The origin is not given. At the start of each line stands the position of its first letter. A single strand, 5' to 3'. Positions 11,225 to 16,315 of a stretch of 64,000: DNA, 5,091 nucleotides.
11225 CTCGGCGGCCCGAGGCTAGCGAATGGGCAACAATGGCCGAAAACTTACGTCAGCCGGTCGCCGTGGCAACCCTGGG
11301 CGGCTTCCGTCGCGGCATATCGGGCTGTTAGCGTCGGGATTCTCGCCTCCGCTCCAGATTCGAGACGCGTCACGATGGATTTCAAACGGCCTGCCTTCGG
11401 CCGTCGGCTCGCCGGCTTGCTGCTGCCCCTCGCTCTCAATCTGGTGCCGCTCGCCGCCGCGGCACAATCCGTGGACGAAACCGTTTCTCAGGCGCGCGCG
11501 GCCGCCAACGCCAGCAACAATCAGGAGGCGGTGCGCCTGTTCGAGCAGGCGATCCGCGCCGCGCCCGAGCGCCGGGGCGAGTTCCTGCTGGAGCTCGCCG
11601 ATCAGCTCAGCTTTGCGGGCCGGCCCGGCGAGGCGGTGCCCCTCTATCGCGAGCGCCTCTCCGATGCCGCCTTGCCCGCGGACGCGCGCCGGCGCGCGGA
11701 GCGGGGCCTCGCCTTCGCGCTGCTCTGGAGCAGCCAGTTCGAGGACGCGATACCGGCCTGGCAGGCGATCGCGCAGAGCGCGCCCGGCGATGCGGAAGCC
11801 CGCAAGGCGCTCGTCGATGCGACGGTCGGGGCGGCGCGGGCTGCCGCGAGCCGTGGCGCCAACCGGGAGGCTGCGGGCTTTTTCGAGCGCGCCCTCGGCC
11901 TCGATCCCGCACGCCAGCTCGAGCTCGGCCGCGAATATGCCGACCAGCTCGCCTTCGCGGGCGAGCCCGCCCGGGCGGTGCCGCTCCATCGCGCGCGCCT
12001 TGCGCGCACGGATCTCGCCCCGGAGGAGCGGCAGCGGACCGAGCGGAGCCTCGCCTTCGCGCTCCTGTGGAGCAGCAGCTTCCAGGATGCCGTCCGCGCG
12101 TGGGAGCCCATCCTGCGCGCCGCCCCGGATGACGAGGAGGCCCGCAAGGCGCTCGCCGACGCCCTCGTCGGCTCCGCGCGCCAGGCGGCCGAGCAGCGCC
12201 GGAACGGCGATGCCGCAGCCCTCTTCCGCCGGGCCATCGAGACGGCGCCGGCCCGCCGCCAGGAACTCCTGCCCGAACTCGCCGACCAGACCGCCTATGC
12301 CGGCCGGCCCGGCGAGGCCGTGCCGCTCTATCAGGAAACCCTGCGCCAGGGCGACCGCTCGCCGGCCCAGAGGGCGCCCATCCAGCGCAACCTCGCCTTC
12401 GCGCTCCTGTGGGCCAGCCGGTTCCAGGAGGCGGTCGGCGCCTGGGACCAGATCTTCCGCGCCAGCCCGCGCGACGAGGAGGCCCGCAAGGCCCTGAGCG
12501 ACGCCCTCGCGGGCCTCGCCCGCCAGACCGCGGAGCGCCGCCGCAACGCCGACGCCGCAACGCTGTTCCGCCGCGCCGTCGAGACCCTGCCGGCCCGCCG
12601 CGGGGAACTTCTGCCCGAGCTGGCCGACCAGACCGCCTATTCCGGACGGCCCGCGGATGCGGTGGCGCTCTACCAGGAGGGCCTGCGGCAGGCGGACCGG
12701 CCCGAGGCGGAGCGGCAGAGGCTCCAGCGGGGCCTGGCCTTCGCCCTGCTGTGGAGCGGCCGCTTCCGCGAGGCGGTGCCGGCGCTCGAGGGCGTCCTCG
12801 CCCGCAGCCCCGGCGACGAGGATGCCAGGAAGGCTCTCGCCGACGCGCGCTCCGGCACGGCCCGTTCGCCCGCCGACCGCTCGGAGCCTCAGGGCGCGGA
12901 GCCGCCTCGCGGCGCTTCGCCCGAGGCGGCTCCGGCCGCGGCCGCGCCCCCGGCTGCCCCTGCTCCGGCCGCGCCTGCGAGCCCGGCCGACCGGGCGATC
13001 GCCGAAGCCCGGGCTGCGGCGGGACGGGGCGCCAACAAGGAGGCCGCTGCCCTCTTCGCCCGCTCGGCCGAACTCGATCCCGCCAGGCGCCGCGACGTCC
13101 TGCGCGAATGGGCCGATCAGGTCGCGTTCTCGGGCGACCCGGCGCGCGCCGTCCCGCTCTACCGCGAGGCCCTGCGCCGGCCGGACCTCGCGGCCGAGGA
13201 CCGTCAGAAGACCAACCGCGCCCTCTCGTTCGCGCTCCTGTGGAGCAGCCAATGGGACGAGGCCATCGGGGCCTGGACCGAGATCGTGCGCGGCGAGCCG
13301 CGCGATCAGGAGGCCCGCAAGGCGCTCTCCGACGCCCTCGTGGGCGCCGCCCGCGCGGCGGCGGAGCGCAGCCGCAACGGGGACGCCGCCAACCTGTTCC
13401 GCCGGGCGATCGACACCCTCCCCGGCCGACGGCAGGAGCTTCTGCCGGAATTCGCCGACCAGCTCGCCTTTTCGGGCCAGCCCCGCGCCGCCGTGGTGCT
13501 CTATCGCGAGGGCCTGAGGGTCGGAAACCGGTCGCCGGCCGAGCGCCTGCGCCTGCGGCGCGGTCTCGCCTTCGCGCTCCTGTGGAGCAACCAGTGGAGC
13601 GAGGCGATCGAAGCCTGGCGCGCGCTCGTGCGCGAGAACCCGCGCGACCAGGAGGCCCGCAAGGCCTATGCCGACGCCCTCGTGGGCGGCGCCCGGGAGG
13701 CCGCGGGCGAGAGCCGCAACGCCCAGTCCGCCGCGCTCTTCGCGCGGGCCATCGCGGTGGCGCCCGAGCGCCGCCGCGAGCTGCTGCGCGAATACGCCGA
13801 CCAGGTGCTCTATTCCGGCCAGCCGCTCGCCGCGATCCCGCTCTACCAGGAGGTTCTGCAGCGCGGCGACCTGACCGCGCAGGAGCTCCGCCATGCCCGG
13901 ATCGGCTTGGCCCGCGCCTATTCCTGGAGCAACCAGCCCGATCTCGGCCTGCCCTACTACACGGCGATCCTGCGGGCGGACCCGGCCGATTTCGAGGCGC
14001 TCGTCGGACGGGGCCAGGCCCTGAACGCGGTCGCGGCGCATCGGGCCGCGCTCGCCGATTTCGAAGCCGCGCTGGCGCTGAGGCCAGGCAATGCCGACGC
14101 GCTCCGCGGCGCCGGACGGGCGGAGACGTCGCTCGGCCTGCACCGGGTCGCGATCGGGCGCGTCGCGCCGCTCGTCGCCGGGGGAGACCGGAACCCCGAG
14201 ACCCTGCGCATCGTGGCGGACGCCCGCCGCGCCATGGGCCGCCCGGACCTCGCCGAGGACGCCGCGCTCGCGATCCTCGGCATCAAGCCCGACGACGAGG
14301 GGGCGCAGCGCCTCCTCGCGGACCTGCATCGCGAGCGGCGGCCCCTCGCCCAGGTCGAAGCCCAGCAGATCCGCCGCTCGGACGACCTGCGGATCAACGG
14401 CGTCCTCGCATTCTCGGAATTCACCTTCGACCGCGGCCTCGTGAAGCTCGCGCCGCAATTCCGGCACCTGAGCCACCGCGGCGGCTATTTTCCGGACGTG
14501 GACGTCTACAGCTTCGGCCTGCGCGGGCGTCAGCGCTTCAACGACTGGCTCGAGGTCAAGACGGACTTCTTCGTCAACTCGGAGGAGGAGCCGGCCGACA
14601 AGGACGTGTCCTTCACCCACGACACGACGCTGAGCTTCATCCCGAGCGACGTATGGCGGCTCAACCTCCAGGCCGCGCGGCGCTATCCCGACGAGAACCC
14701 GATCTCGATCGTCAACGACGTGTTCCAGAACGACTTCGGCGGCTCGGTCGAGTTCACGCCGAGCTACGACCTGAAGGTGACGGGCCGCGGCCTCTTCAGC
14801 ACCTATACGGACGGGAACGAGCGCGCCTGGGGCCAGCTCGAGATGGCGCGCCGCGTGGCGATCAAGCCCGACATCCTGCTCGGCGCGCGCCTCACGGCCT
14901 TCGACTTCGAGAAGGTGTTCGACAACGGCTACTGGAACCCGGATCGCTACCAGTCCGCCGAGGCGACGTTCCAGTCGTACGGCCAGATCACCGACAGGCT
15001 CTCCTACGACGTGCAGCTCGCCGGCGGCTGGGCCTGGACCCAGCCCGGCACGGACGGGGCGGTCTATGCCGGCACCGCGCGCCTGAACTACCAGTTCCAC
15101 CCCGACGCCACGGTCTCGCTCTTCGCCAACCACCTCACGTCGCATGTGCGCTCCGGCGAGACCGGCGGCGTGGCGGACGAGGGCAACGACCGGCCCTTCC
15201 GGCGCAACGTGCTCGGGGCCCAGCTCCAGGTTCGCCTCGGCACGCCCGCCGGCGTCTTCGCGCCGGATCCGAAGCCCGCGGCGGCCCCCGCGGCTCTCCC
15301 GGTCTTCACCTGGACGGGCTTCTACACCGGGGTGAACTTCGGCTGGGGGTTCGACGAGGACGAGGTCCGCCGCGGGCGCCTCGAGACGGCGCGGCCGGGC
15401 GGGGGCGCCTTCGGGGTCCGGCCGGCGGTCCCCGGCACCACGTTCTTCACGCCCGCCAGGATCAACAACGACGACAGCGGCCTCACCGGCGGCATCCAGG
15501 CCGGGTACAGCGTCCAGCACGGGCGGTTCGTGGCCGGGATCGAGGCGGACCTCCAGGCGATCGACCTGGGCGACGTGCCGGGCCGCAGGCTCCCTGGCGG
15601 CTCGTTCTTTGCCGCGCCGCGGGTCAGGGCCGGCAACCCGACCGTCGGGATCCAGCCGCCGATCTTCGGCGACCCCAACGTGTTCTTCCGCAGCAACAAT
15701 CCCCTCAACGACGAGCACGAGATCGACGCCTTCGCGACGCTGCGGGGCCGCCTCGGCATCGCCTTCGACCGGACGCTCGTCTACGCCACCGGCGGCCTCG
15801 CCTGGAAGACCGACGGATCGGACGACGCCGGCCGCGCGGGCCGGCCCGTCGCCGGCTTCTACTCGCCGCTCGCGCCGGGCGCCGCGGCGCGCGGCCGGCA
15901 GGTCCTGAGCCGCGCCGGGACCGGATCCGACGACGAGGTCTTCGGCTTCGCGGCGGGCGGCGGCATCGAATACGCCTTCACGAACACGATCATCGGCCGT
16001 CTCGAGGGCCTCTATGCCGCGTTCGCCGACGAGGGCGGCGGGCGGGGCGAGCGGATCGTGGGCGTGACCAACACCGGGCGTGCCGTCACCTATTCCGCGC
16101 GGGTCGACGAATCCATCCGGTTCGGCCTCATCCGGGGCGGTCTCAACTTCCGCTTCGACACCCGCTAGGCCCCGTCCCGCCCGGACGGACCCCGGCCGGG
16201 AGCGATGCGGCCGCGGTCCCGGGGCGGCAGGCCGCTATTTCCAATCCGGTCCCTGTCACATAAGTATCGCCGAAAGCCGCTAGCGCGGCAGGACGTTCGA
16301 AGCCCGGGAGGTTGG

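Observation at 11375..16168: One polypeptide with a TPR solenoid and two consecutive outer-membrane beta-barrels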

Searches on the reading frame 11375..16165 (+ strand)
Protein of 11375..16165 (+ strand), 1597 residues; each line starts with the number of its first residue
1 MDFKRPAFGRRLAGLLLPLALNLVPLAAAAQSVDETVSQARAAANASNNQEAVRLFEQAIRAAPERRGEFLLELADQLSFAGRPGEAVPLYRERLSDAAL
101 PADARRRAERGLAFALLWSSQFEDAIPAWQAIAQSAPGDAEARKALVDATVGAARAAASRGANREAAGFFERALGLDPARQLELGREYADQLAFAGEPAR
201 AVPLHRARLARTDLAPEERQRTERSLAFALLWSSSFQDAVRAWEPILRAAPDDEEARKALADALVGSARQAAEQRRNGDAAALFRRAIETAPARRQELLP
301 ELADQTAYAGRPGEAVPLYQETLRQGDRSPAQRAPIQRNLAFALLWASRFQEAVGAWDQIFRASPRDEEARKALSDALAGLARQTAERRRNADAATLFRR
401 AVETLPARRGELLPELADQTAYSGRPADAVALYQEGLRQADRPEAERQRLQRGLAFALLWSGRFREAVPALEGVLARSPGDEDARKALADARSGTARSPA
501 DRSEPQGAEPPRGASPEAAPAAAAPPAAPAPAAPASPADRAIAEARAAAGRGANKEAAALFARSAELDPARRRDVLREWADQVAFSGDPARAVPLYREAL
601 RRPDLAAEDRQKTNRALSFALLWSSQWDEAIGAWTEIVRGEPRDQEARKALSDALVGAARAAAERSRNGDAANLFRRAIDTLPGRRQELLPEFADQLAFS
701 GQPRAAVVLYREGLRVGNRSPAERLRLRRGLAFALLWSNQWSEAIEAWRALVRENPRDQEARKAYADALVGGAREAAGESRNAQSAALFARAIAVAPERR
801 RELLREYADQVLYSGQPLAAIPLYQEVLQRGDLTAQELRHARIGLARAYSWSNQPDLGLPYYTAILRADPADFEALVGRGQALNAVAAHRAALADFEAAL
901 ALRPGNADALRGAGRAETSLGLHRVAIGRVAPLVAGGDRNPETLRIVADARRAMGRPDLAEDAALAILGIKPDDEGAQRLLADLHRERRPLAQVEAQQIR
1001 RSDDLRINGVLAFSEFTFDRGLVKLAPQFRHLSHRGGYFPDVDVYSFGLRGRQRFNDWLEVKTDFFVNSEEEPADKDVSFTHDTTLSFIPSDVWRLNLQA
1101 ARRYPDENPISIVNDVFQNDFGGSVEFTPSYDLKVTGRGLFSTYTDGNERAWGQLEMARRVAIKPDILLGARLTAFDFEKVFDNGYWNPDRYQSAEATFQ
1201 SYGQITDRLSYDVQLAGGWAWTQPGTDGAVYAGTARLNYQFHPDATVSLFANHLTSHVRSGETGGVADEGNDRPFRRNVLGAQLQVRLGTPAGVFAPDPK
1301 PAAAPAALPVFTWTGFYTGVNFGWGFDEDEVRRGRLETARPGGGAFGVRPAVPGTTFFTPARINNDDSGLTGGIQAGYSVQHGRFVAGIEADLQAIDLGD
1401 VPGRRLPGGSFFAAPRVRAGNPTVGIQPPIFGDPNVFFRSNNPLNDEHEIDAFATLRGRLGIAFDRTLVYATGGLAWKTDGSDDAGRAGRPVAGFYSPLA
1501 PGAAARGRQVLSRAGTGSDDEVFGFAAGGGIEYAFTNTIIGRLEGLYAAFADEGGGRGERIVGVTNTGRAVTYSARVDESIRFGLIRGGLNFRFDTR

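Call 5: search_protein_families(library=pfam, proteins=[window:11375-16165:+], max_evalue=1)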
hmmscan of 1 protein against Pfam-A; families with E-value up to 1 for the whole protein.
window:11375-16165:+ (1597 aa): 16 families
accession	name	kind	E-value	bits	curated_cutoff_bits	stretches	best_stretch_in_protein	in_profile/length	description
PF13428.12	TPR_14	-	9.1e-25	85.1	23.5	6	450-490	3-43/44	Tetratricopeptide repeat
PF14559.12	TPR_19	-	1.5e-16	60.9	25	8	423-489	4-66/68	Tetratricopeptide repeat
PF07719.23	TPR_2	-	1.1e-10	41.2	27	1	730-758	6-34/34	Tetratricopeptide repeat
PF00515.34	TPR_1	-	7.7e-10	38.6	27.8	1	874-906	2-34/34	Tetratricopeptide repeat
PF13432.12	TPR_16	-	6.7e-09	36.5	32.7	5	845-883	3-41/65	Tetratricopeptide repeat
PF12688.13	TPR_5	-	1.2e-08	35.6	24.2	2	73-166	6-93/119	Tetratrico peptide repeat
PF13424.12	TPR_12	-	2.1e-05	25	30.1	1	334-404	3-74/77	Tetratricopeptide repeat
PF13505.12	OMP_b-brl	-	3.2e-05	24.6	28.7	1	1312-1550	18-155/175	Outer membrane protein beta-barrel domain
PF25170.1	TPR_WDR35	-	0.00049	20.4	27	0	802-825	5-28/68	WD repeat-containing protein 35, TPR repeats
PF13431.12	TPR_17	-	0.0016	19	24.4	0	861-884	1-24/34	Tetratricopeptide repeat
PF21197.3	PgaA_barrel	-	0.025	14.1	27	1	1090-1199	103-213/294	PgaA membrane beta barrel domain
PF13176.12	TPR_7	-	0.039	14.5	27.9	0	40-66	6-32/36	Tetratricopeptide repeat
PF13174.12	TPR_6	-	0.12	13.5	26.3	0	731-756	6-31/33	Tetratricopeptide repeat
PF24845.1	DUF7721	-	0.35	12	27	0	657-689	4-36/84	Domain of unknown function (DUF7721)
PF04212.24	MIT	-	0.39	11.3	30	0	35-61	6-32/66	MIT (microtubule interacting and transport) domain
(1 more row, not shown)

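Call 6: search_protein_families(library=ncbifam, proteins=[window:11375-16165:+], max_evalue=1)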
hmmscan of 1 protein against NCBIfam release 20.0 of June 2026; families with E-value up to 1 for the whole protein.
window:11375-16165:+ (1597 aa): 12 families
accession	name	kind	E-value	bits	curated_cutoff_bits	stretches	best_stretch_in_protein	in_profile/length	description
NF040959.1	MamA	equivalog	1.1e-20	74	200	2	39-178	43-170/204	magnetosome protein MamA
TIGR03939.1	PGA_TPR_OMP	equivalog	2.6e-14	52.4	366.65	4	1085-1200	604-720/800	poly-beta-1,6 N-acetyl-D-glucosamine export porin PgaA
NF052230.1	T9SS_PorE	exception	1.2e-07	30.4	600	1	388-494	31-137/648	PorE family type IX secretion system protein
NF053607.1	CHU_0125_OmpA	equivalog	4.7e-05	22.1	620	1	814-902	32-116/639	CHU_0125 family OmpA-like outer membrane integrity protein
NF002725.1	PRK02603.1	equivalog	0.00046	20.2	143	0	586-680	48-141/173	photosystem I assembly protein Ycf3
NF052415.1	T3SS_chap_SctY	equivalog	0.0095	16.5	70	1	424-489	20-82/106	type III secretion apparatus assembly chaperone SctY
NF008756.0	PRK11788.1-4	equivalog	0.056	12.5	474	0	739-830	155-243/389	lipopolysaccharide assembly protein LapB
NF008755.0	PRK11788.1-3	equivalog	0.12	11.7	430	1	196-442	84-314/388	lipopolysaccharide assembly protein LapB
NF047371.1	FlcA_CTERM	equivalog_domain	0.22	9.9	300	0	554-686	434-541/646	periplasmic flagellar collar protein FlcA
NF052400.1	M48_BAM_BepA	equivalog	0.25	10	570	0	30-104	179-259/483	beta-barrel assembly-enhancing protease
TIGR02552.1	LcrH_SycD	equivalog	0.53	10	104.8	0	865-923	44-102/136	SycD/LcrH family type III secretion system chaperone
NF008757.0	PRK11788.1-5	equivalog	0.56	9.3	363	0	196-440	83-312/388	lipopolysaccharide assembly protein LapB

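Call 63: list_cluster_members(proteins=[window:11375-16165:+, window:16312-17298:+, window:6461-7522:-, P0002, P0003])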
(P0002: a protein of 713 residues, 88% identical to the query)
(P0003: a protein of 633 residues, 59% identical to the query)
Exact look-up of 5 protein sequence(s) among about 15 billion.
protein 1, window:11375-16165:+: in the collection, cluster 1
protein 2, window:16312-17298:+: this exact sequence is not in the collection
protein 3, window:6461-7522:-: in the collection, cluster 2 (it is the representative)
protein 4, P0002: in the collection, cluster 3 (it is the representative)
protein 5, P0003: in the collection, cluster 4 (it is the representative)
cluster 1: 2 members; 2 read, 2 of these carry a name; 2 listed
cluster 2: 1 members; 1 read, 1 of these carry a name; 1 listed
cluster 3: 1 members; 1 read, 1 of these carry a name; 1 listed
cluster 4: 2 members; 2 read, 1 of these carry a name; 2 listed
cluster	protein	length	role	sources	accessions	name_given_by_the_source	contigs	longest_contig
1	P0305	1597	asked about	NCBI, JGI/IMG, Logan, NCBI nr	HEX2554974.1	MAG TPA: tetratricopeptide repeat protein [Microvirga sp.] | tetratricopeptide (TPR) repeat protein/opacity protein-like surface antigen | tetratricopeptide repeat protein [Microvirga sp.]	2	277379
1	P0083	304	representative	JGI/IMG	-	hypothetical protein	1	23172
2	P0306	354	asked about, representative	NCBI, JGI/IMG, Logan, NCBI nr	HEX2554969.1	MAG TPA: endo-1,4-beta-xylanase [Microvirga sp.] | endo-1,4-beta-xylanase | endo-1,4-beta-xylanase [Microvirga sp.]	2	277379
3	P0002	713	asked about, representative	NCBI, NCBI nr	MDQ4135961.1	MAG: hypothetical protein M3158_07255, partial [Pseudomonadota bacterium] | hypothetical protein [Pseudomonadota bacterium]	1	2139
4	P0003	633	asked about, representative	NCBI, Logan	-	-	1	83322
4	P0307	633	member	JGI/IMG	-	tetratricopeptide (TPR) repeat protein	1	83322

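Call 64: find_encoding_contigs(protein=window:11375-16165:+, flank=1000, max_places=3)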
Protein window:11375-16165:+ (1597 aa): 2 contigs read that carry it; 2 places shown.
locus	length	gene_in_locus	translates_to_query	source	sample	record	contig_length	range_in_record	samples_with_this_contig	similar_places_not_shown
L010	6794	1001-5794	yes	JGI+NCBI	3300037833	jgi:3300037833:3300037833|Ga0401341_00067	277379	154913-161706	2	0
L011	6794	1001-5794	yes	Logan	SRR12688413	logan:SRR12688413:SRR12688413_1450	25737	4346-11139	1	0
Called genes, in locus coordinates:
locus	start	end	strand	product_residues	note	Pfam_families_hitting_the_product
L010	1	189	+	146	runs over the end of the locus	PF13581:HATPase_c_2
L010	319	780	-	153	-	-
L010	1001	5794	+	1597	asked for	PF00515:TPR_1 (faint), PF07719:TPR_2 (faint), PF13428:TPR_14 (faint), PF13432:TPR_16 (faint), PF14559:TPR_19 (faint), PF12688:TPR_5 (faint)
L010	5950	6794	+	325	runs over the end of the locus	PF01547:SBP_bac_1, PF13531:SBP_bac_11, PF13416:SBP_bac_8, PF13343:SBP_bac_6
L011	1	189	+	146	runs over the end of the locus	PF13581:HATPase_c_2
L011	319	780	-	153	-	-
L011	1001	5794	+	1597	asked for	PF00515:TPR_1 (faint), PF07719:TPR_2 (faint), PF13428:TPR_14 (faint), PF13432:TPR_16 (faint), PF14559:TPR_19 (faint), PF12688:TPR_5 (faint)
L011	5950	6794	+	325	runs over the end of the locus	PF01547:SBP_bac_1, PF13531:SBP_bac_11, PF13416:SBP_bac_8, PF13343:SBP_bac_6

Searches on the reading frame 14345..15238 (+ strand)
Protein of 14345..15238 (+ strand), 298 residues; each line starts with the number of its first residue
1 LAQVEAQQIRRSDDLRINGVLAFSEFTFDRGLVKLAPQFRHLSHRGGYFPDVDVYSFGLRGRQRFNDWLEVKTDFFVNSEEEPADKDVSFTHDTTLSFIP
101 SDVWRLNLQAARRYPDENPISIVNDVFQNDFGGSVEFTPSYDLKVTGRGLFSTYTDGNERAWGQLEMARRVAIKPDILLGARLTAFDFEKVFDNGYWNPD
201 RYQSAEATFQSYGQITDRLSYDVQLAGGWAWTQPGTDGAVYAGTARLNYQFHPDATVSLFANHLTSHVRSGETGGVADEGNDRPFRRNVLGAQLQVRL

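Call 8: search_protein_families(library=pfam, proteins=[window:14345-15238:+], max_evalue=10)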
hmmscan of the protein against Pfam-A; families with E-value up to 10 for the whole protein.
window:14345-15238:+ (298 aa): 1 family
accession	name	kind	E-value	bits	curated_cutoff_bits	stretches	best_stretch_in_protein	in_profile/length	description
PF21197.3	PgaA_barrel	-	0.0013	18.4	27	1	100-233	103-241/294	PgaA membrane beta barrel domain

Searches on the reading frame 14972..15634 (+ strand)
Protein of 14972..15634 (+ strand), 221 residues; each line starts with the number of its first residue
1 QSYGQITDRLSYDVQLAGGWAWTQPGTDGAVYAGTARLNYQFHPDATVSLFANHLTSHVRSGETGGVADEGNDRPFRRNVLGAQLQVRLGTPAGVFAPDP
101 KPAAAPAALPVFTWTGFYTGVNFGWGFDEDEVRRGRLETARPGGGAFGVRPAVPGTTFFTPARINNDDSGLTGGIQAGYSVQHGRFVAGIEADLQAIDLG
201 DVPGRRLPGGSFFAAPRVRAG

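Call 77: find_related_loci(query=window:14972-15634:+, collection=metagenome_contigs, flank=4000)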
Query window:14972-15634:+ (221 aa) in metagenome_contigs; peptide patterns used: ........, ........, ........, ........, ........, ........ (x = any residue, [..] = any of these).
204 stretches matched a pattern; 3 encode a relative of the query (tblastn E <= 1e-3); 3 distinct loci.
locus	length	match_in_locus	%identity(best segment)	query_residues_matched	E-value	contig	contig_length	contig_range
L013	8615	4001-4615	53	1-207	2e-52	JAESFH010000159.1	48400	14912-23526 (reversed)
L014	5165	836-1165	44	89-199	2e-14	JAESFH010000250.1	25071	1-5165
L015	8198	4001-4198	43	112-199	2e-11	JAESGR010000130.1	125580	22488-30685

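Call 82: search_protein_families(library=pfam, proteins=[L013:5657-6496:+, L013:6919-7911:-, L013:4825-5304:-, L013:6578-7162:-], max_evalue=0.001)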
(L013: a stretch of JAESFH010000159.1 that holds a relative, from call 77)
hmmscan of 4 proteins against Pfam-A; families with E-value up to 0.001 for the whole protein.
L013:5657-6496:+ (280 aa): 2 families
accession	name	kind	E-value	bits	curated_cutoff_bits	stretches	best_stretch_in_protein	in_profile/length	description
PF00353.25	HemolysinCabind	-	2.7e-13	50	23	2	115-150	1-36/36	RTX calcium-binding nonapeptide repeat (4 copies)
PF08548.17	Peptidase_M10_C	-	2.3e-07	31.3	20.7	1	143-267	86-185/193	Peptidase M10 serralysin C terminal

L013:6919-7911:- (331 aa): 4 families
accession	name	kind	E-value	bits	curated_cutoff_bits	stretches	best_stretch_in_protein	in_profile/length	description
PF00535.33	Glycos_transf_2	-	2.5e-27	96.3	23.3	1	26-190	1-167/168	Glycosyl transferase family 2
PF10111.15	Glyco_tranf_2_2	-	9.4e-14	52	27.3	1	26-223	1-214/276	Glycosyltransferase like family 2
PF13641.12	Glyco_tranf_2_3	-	1.9e-11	44.8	27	1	24-227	2-214/230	Glycosyltransferase like family 2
PF13632.12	Glyco_trans_2_3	-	0.00017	21.9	27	0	105-138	1-33/198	Glycosyl transferase family group 2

L013:4825-5304:- (160 aa): 0 families

L013:6578-7162:- (195 aa): 0 families
